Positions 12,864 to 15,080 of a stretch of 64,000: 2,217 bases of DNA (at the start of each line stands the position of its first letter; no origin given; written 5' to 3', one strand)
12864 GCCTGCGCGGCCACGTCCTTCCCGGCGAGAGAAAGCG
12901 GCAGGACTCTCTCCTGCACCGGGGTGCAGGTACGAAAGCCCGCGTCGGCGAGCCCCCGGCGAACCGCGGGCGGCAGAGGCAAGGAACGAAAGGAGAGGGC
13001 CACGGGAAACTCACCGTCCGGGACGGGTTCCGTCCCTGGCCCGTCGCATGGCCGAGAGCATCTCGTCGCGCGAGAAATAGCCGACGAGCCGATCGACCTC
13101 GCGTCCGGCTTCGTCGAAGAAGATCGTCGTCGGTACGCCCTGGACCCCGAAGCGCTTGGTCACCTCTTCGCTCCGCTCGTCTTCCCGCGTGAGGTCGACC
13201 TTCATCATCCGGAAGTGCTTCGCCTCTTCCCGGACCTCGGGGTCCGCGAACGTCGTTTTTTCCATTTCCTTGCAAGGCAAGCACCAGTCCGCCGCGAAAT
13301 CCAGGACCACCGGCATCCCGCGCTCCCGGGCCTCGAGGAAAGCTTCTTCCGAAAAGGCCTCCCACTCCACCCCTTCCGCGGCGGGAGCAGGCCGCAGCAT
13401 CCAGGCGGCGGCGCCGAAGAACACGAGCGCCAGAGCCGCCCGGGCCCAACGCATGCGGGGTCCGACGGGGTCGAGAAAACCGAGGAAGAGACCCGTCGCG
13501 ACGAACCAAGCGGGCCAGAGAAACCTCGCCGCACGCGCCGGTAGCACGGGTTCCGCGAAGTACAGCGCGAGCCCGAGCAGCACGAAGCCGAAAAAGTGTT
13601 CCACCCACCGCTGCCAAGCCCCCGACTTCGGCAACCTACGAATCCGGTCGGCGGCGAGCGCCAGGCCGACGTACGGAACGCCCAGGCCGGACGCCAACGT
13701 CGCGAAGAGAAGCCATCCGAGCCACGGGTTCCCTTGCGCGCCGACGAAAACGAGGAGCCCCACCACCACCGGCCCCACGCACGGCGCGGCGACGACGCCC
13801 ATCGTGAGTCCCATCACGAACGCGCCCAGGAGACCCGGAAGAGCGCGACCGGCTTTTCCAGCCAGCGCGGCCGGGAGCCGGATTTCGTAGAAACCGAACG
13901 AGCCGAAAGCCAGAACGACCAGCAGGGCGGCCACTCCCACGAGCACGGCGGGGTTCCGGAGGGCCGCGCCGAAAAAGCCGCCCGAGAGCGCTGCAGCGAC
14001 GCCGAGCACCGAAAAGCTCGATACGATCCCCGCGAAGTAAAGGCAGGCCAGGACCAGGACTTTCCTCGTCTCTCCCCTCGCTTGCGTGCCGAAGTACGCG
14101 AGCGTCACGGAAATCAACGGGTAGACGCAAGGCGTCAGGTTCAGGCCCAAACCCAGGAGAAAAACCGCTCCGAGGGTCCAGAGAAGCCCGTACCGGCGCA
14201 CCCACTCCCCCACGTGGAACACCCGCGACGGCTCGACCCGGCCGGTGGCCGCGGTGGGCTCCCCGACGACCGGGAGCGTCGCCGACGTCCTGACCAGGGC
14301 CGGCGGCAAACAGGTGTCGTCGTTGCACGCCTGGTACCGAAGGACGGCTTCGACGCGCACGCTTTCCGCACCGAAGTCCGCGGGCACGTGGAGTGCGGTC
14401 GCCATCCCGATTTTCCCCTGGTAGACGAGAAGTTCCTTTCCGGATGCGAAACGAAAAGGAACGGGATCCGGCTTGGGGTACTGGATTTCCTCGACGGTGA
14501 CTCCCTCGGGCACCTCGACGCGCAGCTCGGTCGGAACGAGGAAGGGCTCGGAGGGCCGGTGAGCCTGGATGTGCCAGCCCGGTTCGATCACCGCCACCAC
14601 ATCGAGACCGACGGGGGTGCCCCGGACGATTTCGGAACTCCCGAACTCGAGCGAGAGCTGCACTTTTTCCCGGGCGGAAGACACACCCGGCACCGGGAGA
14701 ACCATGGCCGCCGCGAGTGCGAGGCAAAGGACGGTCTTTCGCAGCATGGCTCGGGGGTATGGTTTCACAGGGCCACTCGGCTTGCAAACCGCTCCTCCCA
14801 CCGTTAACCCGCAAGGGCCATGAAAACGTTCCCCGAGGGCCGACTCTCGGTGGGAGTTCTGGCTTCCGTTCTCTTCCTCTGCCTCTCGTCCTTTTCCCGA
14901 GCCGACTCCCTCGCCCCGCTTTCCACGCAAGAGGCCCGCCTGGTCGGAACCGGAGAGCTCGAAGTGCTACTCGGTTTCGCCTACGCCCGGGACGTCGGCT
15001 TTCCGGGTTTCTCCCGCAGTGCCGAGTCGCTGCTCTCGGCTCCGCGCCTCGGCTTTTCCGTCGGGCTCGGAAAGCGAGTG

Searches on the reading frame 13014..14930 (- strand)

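Call 70: search_protein_families(library=ncbifam, proteins=[window:13014-14930:-], max_evalue=1e-10)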
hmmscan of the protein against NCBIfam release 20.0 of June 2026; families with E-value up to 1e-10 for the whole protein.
window:13014-14930:- (639 aa): 3 families
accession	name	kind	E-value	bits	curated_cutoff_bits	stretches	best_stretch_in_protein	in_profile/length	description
NF045694.1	seleno_TsoB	exception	1.3e-123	413.1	805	1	241-631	173-571/572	rhodanese/DsbD fusion-like selenoprotein TsoB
NF001419.0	PRK00293.1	subfamily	1.1e-81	275.2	330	1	180-630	100-571/574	protein-disulfide reductase DsbD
TIGR01068.1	thioredoxin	equivalog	4.1e-12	46.2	96.8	1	531-628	6-97/101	thioredoxin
